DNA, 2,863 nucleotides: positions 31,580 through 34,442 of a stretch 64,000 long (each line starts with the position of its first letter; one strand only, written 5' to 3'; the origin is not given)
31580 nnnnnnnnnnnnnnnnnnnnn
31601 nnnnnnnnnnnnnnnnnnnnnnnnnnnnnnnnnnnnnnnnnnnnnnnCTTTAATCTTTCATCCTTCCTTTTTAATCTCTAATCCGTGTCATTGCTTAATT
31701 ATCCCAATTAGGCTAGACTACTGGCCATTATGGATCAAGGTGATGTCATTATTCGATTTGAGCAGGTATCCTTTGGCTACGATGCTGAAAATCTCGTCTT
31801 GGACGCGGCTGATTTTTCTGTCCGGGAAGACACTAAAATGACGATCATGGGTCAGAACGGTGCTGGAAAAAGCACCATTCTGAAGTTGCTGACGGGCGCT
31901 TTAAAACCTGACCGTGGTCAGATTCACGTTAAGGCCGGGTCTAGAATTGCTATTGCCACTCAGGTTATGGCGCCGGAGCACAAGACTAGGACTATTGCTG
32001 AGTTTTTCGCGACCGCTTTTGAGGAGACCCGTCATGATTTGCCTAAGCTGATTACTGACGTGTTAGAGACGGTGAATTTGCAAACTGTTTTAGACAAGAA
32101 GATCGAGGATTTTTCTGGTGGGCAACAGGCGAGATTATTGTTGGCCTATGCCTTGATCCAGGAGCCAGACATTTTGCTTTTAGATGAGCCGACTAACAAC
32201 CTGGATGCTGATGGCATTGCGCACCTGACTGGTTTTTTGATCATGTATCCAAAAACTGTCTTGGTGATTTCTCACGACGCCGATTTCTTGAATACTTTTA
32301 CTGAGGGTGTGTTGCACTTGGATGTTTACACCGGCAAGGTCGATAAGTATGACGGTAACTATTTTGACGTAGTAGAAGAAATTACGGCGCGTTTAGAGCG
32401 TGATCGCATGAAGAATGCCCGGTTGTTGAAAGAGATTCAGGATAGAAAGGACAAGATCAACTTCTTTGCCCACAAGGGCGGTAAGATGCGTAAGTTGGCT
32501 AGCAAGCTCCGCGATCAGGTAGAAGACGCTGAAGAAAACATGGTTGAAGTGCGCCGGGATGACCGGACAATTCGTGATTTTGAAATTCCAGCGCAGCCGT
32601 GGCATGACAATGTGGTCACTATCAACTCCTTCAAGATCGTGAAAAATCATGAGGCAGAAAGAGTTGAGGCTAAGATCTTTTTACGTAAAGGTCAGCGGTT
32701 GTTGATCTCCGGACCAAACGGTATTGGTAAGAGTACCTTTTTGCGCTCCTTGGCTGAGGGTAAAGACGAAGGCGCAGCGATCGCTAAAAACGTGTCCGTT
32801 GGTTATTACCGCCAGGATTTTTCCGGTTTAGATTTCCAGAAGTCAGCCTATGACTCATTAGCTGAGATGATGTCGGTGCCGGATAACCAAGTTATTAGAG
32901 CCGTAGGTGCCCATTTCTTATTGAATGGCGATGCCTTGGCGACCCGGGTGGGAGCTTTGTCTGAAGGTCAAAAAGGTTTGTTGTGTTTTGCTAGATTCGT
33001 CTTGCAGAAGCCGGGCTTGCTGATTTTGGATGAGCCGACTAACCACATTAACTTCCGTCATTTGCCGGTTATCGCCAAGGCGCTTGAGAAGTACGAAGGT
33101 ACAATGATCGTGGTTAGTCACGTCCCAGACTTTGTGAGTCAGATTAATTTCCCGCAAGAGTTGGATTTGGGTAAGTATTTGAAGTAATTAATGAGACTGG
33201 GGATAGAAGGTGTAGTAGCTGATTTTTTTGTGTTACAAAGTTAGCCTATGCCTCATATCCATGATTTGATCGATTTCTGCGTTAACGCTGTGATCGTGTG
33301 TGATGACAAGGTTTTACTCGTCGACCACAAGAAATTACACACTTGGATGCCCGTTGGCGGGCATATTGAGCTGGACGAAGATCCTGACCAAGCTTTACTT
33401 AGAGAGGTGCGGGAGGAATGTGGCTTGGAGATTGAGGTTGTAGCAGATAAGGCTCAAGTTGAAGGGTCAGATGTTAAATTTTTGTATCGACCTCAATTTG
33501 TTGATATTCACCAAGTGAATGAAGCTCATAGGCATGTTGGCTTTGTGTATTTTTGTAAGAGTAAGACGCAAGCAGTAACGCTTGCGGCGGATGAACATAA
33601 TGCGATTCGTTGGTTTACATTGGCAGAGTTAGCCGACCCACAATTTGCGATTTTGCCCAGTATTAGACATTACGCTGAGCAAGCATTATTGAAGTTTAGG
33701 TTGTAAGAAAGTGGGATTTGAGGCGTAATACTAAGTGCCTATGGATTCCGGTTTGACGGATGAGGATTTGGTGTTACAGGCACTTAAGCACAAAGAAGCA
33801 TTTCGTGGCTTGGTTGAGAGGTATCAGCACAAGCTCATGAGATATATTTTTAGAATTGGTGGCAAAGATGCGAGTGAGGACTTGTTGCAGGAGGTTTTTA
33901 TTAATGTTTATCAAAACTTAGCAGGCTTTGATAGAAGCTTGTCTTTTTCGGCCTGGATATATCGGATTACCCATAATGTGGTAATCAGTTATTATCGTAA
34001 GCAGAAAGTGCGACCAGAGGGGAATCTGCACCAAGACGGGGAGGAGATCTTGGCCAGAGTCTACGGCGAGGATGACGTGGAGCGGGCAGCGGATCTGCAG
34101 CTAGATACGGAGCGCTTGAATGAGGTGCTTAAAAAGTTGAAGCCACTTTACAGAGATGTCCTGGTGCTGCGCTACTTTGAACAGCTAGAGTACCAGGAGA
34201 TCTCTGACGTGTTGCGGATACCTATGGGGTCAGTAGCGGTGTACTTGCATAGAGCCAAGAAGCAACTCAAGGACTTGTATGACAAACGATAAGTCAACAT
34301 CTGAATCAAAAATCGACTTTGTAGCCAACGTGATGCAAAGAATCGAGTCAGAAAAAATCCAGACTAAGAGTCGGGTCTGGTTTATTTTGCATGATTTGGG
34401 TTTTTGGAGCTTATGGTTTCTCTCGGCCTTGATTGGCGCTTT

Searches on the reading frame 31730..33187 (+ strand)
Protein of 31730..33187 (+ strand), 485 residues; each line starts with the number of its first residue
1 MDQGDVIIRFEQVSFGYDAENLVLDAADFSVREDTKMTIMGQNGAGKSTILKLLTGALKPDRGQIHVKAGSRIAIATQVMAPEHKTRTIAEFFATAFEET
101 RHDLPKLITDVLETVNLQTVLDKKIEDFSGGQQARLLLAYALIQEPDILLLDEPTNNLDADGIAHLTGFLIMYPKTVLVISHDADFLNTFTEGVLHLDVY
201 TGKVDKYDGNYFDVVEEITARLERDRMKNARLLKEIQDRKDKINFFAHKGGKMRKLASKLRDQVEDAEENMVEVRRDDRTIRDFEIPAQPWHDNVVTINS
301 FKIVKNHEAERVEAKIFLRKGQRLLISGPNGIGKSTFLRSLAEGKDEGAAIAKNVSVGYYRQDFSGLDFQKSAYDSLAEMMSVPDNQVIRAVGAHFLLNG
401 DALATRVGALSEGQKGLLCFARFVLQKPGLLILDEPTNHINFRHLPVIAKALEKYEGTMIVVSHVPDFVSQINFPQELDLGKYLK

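Call 12: search_protein_families(library=pfam, proteins=[window:31730-33187:+], max_evalue=0.01)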
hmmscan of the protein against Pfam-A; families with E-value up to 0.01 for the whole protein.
window:31730-33187:+ (485 aa): 34 families (the best 25 are shown)
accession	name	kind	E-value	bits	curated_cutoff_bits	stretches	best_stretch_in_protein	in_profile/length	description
PF00005.33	ABC_tran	-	2.2e-44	151.8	25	2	25-156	2-137/137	ABC transporter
PF13304.12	AAA_21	-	6.1e-17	63.1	27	2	386-464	220-298/304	AAA domain, putative AbiEii toxin, Type IV TA system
PF13401.12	AAA_22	-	2.6e-09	37.9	27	1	37-153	8-92/130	AAA domain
PF02463.25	SMC_N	-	1.2e-08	35.1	40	0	126-190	135-205/220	RecF/RecN/SMC N terminal domain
PF13555.12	AAA_29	-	1.8e-08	34.4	27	1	28-55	16-43/61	P-loop containing region of AAA domain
PF13604.12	AAA_30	-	2.1e-07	31.3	27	1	34-96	18-80/191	AAA domain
PF03193.22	RsgA_GTPase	-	4.1e-07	30.4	30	0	35-68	107-140/174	RsgA GTPase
PF13476.12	AAA_23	-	4.8e-07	31.1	27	1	39-60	24-45/201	AAA domain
PF13191.12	AAA_16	-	1.3e-06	29.5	32.6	0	322-347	25-51/167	AAA ATPase domain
PF20720.3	nSTAND3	-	1.3e-06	28.6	27.2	0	313-342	9-38/155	Novel STAND NTPase 3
PF13479.12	AAA_24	-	1.2e-05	25.7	27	0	321-341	2-22/195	AAA domain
PF05729.18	NACHT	-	1.9e-05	25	26.7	0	323-359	2-38/167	NACHT domain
PF13175.12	AAA_15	-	2.1e-05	24.8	32.1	0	34-61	23-50/374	AAA ATPase domain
PF03215.21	Rad17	-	3e-05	24.5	23.8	1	314-361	37-83/186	Rad17 P-loop domain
PF12848.13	ABC_tran_Xtn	-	7.5e-05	23.2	25.9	1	198-269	2-72/85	ABC transporter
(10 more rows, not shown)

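Call 38: find_homologous_proteins(query=window:31730-33187:+, max_evalue=1e-30)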
Query window:31730-33187:+ (485 aa): 8000 proteins with E <= 1e-30 among 8000 candidates; the best 120 are listed.
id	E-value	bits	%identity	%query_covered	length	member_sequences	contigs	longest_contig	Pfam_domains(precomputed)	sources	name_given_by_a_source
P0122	0.0e+0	1077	100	100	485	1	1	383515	PF13604.13,PF13555.13,PF13401.13,PF03193.23,PF13304.13,PF13191.13,PF13479.13,PF00005.34,PF13175.13,PF13476.13,PF05729.19,PF02463.26,PF20720.4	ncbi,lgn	ncbi:MAG: ATP-binding cassette domain-containing protein [Patescibacteria group bacterium]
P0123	1.1e-288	976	90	100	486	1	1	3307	PF13604.13,PF13555.13,PF13401.13,PF03193.23,PF13304.13,PF13191.13,PF13479.13,PF00005.34,PF13175.13,PF13476.13,PF05729.19,PF02463.26,PF20720.4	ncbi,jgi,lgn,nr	ncbi:MAG TPA: ATP-binding cassette domain-containing protein [bacterium]|nr:ATP-binding cassette dom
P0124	1.1e-288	976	90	100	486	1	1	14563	PF13604.13,PF00006.32,PF13555.13,PF13401.13,PF03193.23,PF13304.13,PF13191.13,PF13479.13,PF00005.34,PF13175.13,PF13476.13,PF05729.19,PF02463.26,PF20720.4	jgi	jgi:ATPase subunit of ABC transporter with duplicated ATPase domains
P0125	1.3e-288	975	89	100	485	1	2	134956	PF13479.13,PF00005.34,PF13175.13,PF13476.13,PF13555.13,PF13401.13,PF03193.23,PF02463.26,PF13304.13,PF20720.4,PF13191.13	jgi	jgi:ATP-binding cassette, subfamily F, member 3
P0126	9.2e-288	972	90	100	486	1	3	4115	PF13604.13,PF00006.32,PF13555.13,PF13401.13,PF03193.23,PF13304.13,PF13191.13,PF00005.34,PF13175.13,PF13476.13,PF05729.19,PF02463.26,PF20720.4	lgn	-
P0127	1.1e-287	972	90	100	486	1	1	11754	PF13604.13,PF13555.13,PF13401.13,PF03193.23,PF13304.13,PF13191.13,PF13479.13,PF00005.34,PF13175.13,PF13476.13,PF05729.19,PF02463.26,PF20720.4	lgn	-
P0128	7.4e-287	969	90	100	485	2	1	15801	PF13604.13,PF13555.13,PF13401.13,PF03193.23,PF13304.13,PF13191.13,PF13479.13,PF00005.34,PF13175.13,PF13476.13,PF05729.19,PF02463.26,PF20720.4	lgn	-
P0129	9.8e-287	969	90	100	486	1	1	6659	PF13555.13,PF13401.13,PF03193.23,PF13304.13,PF13191.13,PF13479.13,PF00005.34,PF13175.13,PF13476.13,PF05729.19,PF02463.26,PF20720.4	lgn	-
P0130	2.8e-285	964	89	100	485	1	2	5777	PF13604.13,PF13555.13,PF13401.13,PF03193.23,PF13304.13,PF13191.13,PF00005.34,PF13175.13,PF13476.13,PF05729.19,PF02463.26,PF20720.4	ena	-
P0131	7.5e-283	956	88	100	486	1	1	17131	PF13604.13,PF13555.13,PF13401.13,PF03193.23,PF13304.13,PF13191.13,PF00005.34,PF13175.13,PF13476.13,PF05729.19,PF02463.26,PF20720.4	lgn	-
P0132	1.8e-280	948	87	100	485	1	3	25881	PF13604.13,PF13555.13,PF13401.13,PF03193.23,PF13304.13,PF13191.13,PF13479.13,PF00005.34,PF13175.13,PF13476.13,PF02463.26,PF20720.4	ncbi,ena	ncbi:MAG: ATP-binding cassette domain-containing protein [Patescibacteria group bacterium]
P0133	1.1e-279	946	87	100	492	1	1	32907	PF13604.13,PF13555.13,PF13401.13,PF03193.23,PF13304.13,PF13191.13,PF13479.13,PF00005.34,PF13175.13,PF13476.13,PF05729.19,PF02463.26,PF20720.4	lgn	-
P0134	3.1e-279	944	87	100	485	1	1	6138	PF13555.13,PF13401.13,PF03193.23,PF13304.13,PF13191.13,PF13479.13,PF00005.34,PF13175.13,PF13476.13,PF05729.19,PF02463.26,PF20720.4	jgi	jgi:ATP-binding cassette, subfamily F, member 3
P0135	2.4e-278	941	86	100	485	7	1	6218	PF00005.34,PF13555.13,PF13401.13,PF03193.23,PF02463.26,PF13304.13,PF20720.4,PF13191.13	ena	-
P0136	1.4e-277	939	86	100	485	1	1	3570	PF00006.32,PF13555.13,PF13401.13,PF03193.23,PF13304.13,PF13191.13,PF13479.13,PF00005.34,PF13175.13,PF13476.13,PF05729.19,PF02463.26,PF20720.4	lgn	-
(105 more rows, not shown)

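Call 39: find_encoding_contigs(protein=P0122, flank=10000, max_places=6)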
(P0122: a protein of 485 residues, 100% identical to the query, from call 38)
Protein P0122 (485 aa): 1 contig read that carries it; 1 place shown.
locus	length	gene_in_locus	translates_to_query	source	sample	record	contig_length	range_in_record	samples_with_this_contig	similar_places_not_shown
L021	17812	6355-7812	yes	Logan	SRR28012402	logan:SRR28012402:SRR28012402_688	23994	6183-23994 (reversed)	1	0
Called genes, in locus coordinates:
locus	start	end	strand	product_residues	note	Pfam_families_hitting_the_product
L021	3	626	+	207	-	?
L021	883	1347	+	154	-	PF10604:Polyketide_cyc2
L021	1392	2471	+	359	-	PF11141:DUF2914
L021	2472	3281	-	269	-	PF01061:ABC2_membrane, PF12698:ABC2_membrane_3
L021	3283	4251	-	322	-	PF00005:ABC_tran, PF13304:AAA_21 (faint), PF13732:DrrA1-3_C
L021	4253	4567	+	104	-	-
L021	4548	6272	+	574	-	PF05970:PIF1, PF13245:AAA_19, PF13604:AAA_30, PF02689:Herpes_Helicase (faint), PF03266:NTPase_1 (faint), PF13401:AAA_22, PF14493:HTH_40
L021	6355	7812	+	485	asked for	PF00005:ABC_tran, PF02463:SMC_N (faint), PF03193:RsgA_GTPase (faint), PF13175:AAA_15 (faint), PF13191:AAA_16 (faint), PF13401:AAA_22 (faint), PF13476:AAA_23 (faint), PF00005:ABC_tran, +6 more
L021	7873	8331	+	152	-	PF00293:NUDIX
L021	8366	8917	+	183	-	PF04542:Sigma70_r2, PF08281:Sigma70_r4_2, PF04545:Sigma70_r4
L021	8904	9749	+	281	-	-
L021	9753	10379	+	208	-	-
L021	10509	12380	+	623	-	-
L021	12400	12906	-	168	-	PF03449:GreA_GreB_N, PF01272:GreA_GreB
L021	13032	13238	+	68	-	PF00313:CSD, PF08206:OB_RNB (weak)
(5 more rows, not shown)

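Call 40: find_encoding_contigs(protein=P0125, flank=10000, max_places=4)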
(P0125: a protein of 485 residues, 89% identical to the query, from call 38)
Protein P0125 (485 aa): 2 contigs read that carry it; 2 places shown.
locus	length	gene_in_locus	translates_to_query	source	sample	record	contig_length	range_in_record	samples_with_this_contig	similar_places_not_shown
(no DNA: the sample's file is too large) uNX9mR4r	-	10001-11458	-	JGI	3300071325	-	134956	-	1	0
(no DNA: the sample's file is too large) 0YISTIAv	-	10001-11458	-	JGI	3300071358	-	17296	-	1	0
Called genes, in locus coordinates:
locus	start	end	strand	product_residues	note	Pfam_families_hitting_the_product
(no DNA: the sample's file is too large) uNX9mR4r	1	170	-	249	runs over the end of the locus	-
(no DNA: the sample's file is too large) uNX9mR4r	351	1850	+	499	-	PF01341:Glyco_hydro_6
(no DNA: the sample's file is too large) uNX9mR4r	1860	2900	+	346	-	PF01551:Peptidase_M23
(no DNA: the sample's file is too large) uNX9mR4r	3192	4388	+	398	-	PF00246:Peptidase_M14, PF24827:AstE_AspA_cat (faint)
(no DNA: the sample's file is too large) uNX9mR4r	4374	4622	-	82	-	PF01541:GIY-YIG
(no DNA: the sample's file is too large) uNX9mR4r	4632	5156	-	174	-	-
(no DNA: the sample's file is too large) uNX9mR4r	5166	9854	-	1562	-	-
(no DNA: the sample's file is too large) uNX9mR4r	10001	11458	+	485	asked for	PF00005:ABC_tran, PF02463:SMC_N (faint), PF03193:RsgA_GTPase (faint), PF13175:AAA_15 (faint), PF13191:AAA_16 (faint), PF13401:AAA_22 (faint), PF13476:AAA_23 (faint), PF00005:ABC_tran, +4 more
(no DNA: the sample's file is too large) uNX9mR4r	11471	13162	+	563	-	PF05970:PIF1, PF13245:AAA_19, PF13401:AAA_22 (faint), PF13604:AAA_30, PF14493:HTH_40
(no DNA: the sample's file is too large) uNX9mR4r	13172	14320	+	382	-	PF07995:GSDH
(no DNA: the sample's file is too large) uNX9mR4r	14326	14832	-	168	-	PF03449:GreA_GreB_N, PF01272:GreA_GreB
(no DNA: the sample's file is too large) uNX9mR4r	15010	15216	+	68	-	PF00313:CSD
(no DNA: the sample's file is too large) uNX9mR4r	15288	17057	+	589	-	PF01580:FtsK_SpoIIIE (faint), PF02463:SMC_N (faint), PF03193:RsgA_GTPase (faint), PF13555:AAA_29 (faint), PF00005:ABC_tran, PF12848:ABC_tran_Xtn, PF00005:ABC_tran, PF13304:AAA_21 (weak), +3 more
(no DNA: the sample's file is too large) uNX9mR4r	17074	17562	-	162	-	PF01814:Hemerythrin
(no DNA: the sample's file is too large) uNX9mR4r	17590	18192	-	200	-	PF03167:UDG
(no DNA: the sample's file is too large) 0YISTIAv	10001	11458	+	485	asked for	PF00005:ABC_tran, PF02463:SMC_N (faint), PF03193:RsgA_GTPase (faint), PF13175:AAA_15 (faint), PF13191:AAA_16 (faint), PF13401:AAA_22 (faint), PF13476:AAA_23 (faint), PF00005:ABC_tran, +4 more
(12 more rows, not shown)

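Call 41: find_encoding_contigs(protein=P0133, flank=10000, max_places=3)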
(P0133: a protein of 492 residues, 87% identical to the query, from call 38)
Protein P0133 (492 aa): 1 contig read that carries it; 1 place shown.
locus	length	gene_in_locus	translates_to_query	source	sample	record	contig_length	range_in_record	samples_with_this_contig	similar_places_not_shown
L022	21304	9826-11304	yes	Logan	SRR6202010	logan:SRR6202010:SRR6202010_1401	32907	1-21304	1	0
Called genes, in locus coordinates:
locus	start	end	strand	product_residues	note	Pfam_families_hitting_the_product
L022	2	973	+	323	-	?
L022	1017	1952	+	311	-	PF01699:Na_Ca_ex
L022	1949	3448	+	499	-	PF01946:Thi4, PF01266:DAO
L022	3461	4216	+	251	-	PF00246:Peptidase_M14, PF24827:AstE_AspA_cat (faint)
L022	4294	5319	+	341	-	PF01551:Peptidase_M23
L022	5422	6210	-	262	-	PF00551:Formyl_trans_N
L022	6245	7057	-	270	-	PF20257:SAM_HAT_C (weak)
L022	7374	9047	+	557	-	PF02689:Herpes_Helicase (faint), PF05970:PIF1, PF13245:AAA_19, PF13401:AAA_22 (weak), PF13604:AAA_30, PF14493:HTH_40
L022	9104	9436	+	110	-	-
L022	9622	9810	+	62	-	-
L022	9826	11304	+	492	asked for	PF00005:ABC_tran, PF03193:RsgA_GTPase (faint), PF13175:AAA_15 (faint), PF13555:AAA_29 (faint), PF20720:nSTAND3 (faint), PF02463:SMC_N (faint), PF00005:ABC_tran, PF13304:AAA_21 (weak), +6 more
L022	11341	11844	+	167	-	-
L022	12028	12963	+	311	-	PF04542:Sigma70_r2, PF08281:Sigma70_r4_2, PF04545:Sigma70_r4 (weak)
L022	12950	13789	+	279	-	-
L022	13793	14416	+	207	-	-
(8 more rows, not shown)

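Call 42: find_encoding_contigs(protein=P0132, flank=10000, max_places=3)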
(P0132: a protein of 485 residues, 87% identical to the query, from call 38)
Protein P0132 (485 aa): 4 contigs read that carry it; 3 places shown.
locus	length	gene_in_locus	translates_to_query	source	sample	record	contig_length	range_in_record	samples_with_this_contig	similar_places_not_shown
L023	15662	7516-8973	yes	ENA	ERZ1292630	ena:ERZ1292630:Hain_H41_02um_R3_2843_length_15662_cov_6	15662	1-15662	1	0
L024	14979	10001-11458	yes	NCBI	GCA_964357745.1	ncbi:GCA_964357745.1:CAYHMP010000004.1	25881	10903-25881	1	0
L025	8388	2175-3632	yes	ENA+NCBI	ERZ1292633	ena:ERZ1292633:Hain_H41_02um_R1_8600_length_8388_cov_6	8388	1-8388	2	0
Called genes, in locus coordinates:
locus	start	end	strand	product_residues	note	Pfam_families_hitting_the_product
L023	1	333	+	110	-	?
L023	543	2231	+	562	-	PF01341:Glyco_hydro_6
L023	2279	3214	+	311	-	PF01699:Na_Ca_ex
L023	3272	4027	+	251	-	PF00246:Peptidase_M14, PF24827:AstE_AspA_cat (weak)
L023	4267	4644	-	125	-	PF10990:DUF2809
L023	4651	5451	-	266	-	PF20257:SAM_HAT_C (weak)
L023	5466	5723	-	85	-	PF01541:GIY-YIG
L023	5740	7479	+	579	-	PF05970:PIF1, PF13604:AAA_30, PF20720:nSTAND3 (faint), PF03266:NTPase_1 (faint), PF13245:AAA_19, PF13401:AAA_22 (weak), PF14493:HTH_40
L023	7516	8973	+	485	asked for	PF00005:ABC_tran, PF02463:SMC_N (faint), PF03193:RsgA_GTPase (faint), PF13175:AAA_15 (faint), PF13191:AAA_16 (faint), PF13401:AAA_22 (faint), PF13476:AAA_23 (faint), PF00005:ABC_tran, +5 more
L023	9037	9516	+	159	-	-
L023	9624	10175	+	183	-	PF04542:Sigma70_r2, PF08281:Sigma70_r4_2, PF04545:Sigma70_r4 (weak)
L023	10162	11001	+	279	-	-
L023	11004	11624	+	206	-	-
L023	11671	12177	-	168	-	PF03449:GreA_GreB_N, PF01272:GreA_GreB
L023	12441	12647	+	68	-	PF00313:CSD, PF08206:OB_RNB (weak)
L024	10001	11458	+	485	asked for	PF00005:ABC_tran, PF02463:SMC_N (faint), PF03193:RsgA_GTPase (faint), PF13175:AAA_15 (faint), PF13191:AAA_16 (faint), PF13401:AAA_22 (faint), PF13476:AAA_23 (faint), PF00005:ABC_tran, +5 more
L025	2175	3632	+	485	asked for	PF00005:ABC_tran, PF02463:SMC_N (faint), PF03193:RsgA_GTPase (faint), PF13175:AAA_15 (faint), PF13191:AAA_16 (faint), PF13401:AAA_22 (faint), PF13476:AAA_23 (faint), PF00005:ABC_tran, +5 more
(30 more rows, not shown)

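Call 43: find_encoding_contigs(protein=P0128, flank=10000, max_places=3)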
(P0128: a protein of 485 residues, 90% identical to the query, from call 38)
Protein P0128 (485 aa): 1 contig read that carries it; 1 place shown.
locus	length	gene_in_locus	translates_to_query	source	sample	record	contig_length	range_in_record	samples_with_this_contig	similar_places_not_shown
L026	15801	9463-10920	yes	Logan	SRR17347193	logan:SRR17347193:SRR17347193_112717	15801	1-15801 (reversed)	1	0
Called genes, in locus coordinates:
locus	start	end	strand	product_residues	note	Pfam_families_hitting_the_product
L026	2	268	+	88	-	?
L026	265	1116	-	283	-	-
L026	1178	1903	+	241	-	PF00528:BPD_transp_1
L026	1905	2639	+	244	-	PF00005:ABC_tran, PF13304:AAA_21 (faint)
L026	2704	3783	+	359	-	PF11141:DUF2914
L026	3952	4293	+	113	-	PF23477:zf_Tbcl_2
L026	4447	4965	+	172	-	-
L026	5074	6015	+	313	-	PF18920:DUF5671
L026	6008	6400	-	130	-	PF10990:DUF2809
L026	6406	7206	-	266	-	PF20257:SAM_HAT_C (weak)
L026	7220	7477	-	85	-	PF01541:GIY-YIG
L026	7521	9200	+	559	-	PF03266:NTPase_1 (faint), PF05970:PIF1, PF13245:AAA_19, PF13401:AAA_22, PF13604:AAA_30, PF14493:HTH_40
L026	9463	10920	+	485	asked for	PF00005:ABC_tran, PF02463:SMC_N (faint), PF03193:RsgA_GTPase (faint), PF13175:AAA_15 (faint), PF13191:AAA_16 (faint), PF13401:AAA_22 (faint), PF13476:AAA_23 (faint), PF00005:ABC_tran, +6 more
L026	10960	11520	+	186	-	PF04542:Sigma70_r2, PF08281:Sigma70_r4_2, PF04545:Sigma70_r4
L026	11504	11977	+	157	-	-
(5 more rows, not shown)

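Call 44: find_encoding_contigs(protein=P0131, flank=10000, max_places=3)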
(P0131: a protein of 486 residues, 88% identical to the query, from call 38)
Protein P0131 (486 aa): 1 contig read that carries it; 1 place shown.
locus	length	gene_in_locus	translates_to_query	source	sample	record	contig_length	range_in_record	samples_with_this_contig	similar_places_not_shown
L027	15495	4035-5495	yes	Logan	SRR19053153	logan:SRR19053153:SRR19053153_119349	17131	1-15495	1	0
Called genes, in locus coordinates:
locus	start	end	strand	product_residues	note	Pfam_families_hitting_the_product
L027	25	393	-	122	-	PF10990:DUF2809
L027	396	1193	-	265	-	PF20257:SAM_HAT_C (weak)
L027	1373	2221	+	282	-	-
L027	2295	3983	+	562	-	PF02689:Herpes_Helicase (faint), PF05970:PIF1, PF13245:AAA_19, PF13401:AAA_22, PF13604:AAA_30, PF14493:HTH_40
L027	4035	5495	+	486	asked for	PF00005:ABC_tran, PF02463:SMC_N (faint), PF03193:RsgA_GTPase (faint), PF13175:AAA_15 (faint), PF13191:AAA_16 (faint), PF13401:AAA_22 (faint), PF13476:AAA_23 (faint), PF00005:ABC_tran, +5 more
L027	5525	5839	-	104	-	-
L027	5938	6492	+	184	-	PF04542:Sigma70_r2, PF08281:Sigma70_r4_2, PF04545:Sigma70_r4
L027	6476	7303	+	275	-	-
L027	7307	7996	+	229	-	-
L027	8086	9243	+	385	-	PF07995:GSDH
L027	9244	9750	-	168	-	PF03449:GreA_GreB_N, PF01272:GreA_GreB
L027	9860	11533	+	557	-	PF07690:MFS_1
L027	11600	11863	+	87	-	PF00313:CSD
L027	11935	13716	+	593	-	PF02463:SMC_N (faint), PF03193:RsgA_GTPase (faint), PF25199:nSTAND_NTPase5 (faint), PF00005:ABC_tran, PF00006:ATP-synt_ab (faint), PF12848:ABC_tran_Xtn, PF00005:ABC_tran, PF13304:AAA_21 (weak), +4 more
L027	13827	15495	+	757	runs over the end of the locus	PF19077:Big_13 (weak), PF07495:Y_Y_Y (faint), PF22820:TcaA_3rd_4th (faint)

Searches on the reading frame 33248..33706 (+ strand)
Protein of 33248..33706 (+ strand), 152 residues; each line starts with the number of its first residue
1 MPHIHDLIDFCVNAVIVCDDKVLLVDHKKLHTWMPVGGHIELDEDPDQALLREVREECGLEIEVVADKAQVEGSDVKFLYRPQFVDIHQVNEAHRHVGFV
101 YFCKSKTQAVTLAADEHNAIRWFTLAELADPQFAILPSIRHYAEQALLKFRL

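Call 28: search_protein_families(library=pfam, proteins=[window:33248-33706:+], max_evalue=0.0001)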
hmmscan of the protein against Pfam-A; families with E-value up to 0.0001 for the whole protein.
window:33248-33706:+ (152 aa): 1 family
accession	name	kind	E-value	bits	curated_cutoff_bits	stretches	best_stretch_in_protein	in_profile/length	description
PF00293.34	NUDIX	-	3.9e-18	66.2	21.1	1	14-131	7-121/134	NUDIX domain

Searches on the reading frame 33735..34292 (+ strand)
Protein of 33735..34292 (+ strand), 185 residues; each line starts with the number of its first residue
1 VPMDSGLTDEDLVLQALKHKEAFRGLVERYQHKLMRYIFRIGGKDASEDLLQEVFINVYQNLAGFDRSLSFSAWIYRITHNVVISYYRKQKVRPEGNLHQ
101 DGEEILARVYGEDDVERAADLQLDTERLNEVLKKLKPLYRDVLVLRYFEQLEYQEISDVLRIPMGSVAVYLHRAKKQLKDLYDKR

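Call 28: search_protein_families(library=pfam, proteins=[window:33735-34292:+], max_evalue=0.0001)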
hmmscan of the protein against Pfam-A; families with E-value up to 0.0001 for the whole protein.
window:33735-34292:+ (185 aa): 3 families
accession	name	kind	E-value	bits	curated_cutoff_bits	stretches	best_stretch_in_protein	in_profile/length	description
PF04542.20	Sigma70_r2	-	1.3e-16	60.6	24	1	26-91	1-69/71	Sigma-70 region 2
PF08281.18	Sigma70_r4_2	-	2.1e-15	56.5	25.7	1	126-178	2-54/54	Sigma-70, region 4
PF04545.22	Sigma70_r4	-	1.3e-08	34.7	24.1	1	131-179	1-49/50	Sigma-70, region 4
